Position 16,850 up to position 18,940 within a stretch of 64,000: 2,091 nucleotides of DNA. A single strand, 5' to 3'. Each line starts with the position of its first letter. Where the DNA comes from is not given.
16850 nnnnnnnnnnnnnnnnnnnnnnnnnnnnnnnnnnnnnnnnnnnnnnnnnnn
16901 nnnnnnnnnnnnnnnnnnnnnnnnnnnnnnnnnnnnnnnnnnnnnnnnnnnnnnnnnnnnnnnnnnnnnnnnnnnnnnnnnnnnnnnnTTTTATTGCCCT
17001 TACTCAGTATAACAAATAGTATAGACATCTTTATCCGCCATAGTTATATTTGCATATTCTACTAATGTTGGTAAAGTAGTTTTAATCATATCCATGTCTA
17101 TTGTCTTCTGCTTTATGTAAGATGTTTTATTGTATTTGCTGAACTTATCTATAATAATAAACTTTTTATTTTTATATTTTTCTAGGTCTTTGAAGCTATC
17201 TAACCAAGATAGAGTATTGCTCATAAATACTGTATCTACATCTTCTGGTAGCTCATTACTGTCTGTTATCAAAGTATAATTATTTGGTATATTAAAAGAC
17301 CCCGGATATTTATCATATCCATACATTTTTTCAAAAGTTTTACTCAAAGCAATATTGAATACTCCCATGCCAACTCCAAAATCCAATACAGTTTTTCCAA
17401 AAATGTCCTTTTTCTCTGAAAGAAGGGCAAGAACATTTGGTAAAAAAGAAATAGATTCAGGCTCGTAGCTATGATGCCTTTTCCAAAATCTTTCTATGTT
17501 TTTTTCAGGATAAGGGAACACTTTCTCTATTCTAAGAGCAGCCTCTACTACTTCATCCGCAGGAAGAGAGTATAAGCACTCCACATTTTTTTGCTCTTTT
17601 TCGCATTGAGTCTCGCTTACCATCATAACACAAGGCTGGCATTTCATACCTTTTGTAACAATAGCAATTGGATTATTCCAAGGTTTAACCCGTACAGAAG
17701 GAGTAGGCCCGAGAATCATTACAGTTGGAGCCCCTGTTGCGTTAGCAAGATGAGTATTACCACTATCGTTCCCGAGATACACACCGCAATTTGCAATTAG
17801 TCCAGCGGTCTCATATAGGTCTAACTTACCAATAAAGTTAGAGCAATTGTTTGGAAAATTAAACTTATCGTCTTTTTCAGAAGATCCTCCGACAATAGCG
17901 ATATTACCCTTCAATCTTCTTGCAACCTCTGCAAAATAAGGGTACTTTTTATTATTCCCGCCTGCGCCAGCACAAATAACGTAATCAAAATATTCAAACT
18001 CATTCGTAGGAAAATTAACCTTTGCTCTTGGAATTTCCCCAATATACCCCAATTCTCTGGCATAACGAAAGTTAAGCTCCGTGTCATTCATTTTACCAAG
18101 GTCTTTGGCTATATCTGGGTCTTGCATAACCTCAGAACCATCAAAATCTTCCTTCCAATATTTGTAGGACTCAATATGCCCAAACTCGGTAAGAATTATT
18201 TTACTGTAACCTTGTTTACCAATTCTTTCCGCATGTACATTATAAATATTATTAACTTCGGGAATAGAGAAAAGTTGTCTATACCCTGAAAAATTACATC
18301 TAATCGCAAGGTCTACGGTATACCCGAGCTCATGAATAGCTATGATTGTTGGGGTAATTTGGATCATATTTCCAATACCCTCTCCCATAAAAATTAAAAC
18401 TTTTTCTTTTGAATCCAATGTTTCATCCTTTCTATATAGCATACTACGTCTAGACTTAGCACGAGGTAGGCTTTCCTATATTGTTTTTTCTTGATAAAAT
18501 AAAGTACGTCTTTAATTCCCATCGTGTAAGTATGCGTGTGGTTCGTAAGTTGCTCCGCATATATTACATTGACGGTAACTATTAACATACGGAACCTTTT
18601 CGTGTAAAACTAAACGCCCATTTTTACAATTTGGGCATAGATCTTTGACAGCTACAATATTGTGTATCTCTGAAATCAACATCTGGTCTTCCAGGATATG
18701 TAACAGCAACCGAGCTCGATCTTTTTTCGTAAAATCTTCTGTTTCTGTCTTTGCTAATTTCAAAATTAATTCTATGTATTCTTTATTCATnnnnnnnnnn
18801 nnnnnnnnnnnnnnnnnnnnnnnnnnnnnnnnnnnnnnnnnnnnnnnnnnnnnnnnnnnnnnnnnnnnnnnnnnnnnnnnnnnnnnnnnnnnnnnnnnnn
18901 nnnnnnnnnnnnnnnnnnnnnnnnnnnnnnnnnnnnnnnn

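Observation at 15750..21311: SNF2 helicase - C5-MTase-like core - GT9/SAM-MTase fusion - second GT9-like protein: candidate macromolecule-modification cassette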

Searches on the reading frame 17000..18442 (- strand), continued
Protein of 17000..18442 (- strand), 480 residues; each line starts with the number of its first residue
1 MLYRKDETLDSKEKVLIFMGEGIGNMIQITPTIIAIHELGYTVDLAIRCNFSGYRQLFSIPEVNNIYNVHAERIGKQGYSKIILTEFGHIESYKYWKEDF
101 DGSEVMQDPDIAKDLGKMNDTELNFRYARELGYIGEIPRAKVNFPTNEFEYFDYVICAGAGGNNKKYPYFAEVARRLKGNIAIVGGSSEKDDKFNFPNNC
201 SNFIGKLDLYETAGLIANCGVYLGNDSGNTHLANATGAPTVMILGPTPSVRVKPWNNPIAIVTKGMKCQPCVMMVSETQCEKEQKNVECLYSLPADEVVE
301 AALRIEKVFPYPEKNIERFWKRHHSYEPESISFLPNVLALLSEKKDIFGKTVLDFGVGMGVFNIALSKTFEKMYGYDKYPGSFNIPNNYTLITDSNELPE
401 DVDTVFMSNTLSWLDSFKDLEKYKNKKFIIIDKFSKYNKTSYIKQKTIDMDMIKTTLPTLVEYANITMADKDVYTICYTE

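Call 98: search_protein_families(library=phrogs, proteins=[L004:12801-13559:+, L006:9656-10291:+, L007:12763-13533:+, L004:13562-14581:+, L007:13533-14678:+, L004:11484-12734:+, L006:8202-9452:+, L007:11455-12753:+], max_evalue=0.1)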
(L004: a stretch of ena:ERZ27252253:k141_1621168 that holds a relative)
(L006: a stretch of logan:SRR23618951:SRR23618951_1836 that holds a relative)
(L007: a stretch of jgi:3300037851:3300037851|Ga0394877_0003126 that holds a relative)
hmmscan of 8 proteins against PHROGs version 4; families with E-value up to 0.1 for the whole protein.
L004:12801-13559:+ (252 aa): 0 families

L006:9656-10291:+ (211 aa): 2 families
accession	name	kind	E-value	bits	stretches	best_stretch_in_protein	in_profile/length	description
phrog_27904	-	unknown function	0.089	14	0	108-149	6-47/70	-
phrog_26392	-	unknown function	0.093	13.3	0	74-135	101-162/231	-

L007:12763-13533:+ (256 aa): 0 families

L004:13562-14581:+ (339 aa): 2 families
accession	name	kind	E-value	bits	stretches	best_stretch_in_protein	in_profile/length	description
phrog_7187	-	unknown function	0.00057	20.3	1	136-215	367-444/527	-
phrog_33317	-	unknown function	0.016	16.4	1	131-170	69-108/121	-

L007:13533-14678:+ (381 aa): 0 families

L004:11484-12734:+ (416 aa): 1 family
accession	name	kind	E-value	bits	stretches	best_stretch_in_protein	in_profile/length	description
phrog_10160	-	unknown function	0.031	15.5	1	55-110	14-65/78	-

L006:8202-9452:+ (416 aa): 2 families
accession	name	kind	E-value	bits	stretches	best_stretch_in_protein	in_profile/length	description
phrog_19651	-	unknown function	0.011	16.9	1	170-236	15-82/112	-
phrog_10160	-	unknown function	0.038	15.2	0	55-110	14-65/78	-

L007:11455-12753:+ (432 aa): 1 family
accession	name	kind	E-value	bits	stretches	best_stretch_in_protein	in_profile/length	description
phrog_27642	-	unknown function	0.024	15.6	1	342-402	2-62/78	-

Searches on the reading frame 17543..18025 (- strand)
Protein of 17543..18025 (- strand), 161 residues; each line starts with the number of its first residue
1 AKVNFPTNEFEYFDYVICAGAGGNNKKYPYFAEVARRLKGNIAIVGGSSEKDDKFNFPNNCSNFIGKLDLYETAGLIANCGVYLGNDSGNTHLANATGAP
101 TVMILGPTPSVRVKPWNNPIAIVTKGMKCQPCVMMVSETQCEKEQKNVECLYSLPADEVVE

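Call 55: search_solved_structures(query=window:17543-18025:-, max_evalue=10, show_alignments=5)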
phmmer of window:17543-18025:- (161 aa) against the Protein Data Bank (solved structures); distinct sequences matched with E-value up to 10: 4.
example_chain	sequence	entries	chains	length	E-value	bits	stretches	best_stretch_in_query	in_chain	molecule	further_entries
1psw_A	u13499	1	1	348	0.00025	23.8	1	18-115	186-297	ADP-HEPTOSE LPS HEPTOSYLTRANSFERASE II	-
4rap_A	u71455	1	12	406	0.012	18.4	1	57-108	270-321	Glycosyltransferase TibC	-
4rb4_K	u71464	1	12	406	0.013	18.2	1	57-108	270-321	Glycosyltransferase tibC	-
3tov_A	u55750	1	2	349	0.043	16.6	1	66-117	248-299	Glycosyl transferase family 9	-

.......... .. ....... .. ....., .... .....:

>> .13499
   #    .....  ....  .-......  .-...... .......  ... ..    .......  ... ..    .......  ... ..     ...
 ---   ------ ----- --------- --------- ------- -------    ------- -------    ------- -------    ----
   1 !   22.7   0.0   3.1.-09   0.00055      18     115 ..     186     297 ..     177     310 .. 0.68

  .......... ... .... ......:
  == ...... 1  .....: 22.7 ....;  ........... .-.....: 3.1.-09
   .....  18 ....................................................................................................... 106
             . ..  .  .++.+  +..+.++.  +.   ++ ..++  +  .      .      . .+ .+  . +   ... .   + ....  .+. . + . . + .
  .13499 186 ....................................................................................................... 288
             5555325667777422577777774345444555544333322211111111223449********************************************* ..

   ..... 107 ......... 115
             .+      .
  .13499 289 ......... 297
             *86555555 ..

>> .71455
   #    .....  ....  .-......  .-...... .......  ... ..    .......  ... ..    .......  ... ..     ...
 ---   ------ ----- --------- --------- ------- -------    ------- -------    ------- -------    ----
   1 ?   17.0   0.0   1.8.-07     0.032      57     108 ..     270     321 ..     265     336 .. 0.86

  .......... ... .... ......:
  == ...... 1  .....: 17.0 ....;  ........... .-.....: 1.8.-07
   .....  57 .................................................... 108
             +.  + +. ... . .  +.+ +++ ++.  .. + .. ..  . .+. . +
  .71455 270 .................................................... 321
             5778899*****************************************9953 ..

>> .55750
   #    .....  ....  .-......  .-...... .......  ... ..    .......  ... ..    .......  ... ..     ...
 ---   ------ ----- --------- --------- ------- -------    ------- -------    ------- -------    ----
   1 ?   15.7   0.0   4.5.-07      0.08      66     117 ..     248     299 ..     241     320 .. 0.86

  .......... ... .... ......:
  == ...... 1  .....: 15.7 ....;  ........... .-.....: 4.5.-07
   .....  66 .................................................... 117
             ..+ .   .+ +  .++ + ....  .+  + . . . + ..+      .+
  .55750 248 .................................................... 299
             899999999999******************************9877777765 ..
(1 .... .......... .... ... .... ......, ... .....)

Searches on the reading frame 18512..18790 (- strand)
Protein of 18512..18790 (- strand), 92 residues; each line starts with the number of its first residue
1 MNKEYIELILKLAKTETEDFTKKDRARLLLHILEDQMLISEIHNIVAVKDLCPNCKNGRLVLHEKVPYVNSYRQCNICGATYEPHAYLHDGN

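Call 3: search_protein_families(library=pfam, proteins=[window:18512-18790:-], max_evalue=1)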
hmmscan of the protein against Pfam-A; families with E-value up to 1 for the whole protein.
window:18512-18790:- (92 aa): 5 families
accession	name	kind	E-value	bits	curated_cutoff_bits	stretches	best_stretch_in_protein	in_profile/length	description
PF08063.17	Zn_ribbon_PADR1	-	0.034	14.4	25.1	1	52-68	5-20/42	PADR1 domain, zinc ribbon fold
PF18716.7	VATC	-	0.067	13.5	26.6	1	72-89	3-20/43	Vms1-associating treble clef domain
PF21349.2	RUBY_RBDX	-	0.077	12.9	26.5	0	74-83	2-11/30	Rubrerythrin, rubredoxin-like domain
PF14354.12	Lar_restr_allev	-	0.078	13.7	28.6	1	52-83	6-34/58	Restriction alleviation protein Lar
PF19134.6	DUF5817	-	0.085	13.3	31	0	52-83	6-32/57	Domain of unknown function (DUF5817)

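Call 4: search_protein_families(library=phrogs, proteins=[window:18512-18790:-], max_evalue=0.01)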
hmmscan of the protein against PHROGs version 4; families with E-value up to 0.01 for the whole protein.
window:18512-18790:- (92 aa): 0 families

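Call 6: search_protein_families(library=ncbifam, proteins=[window:18512-18790:-], max_evalue=0.1)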
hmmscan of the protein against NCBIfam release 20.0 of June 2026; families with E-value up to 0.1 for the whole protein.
window:18512-18790:- (92 aa): 3 families
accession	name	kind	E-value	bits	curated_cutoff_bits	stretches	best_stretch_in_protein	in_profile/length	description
NF004633.0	PRK05978.1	subfamily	0.013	14.8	187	1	49-85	34-66/149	hypothetical protein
NF001629.0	PRK00415.1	equivalog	0.075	12.6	70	0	52-81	17-42/62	30S ribosomal protein S27e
NF006784.0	PRK09293.2-5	equivalog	0.075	12.3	395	1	16-72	26-82/279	class 1 fructose-bisphosphatase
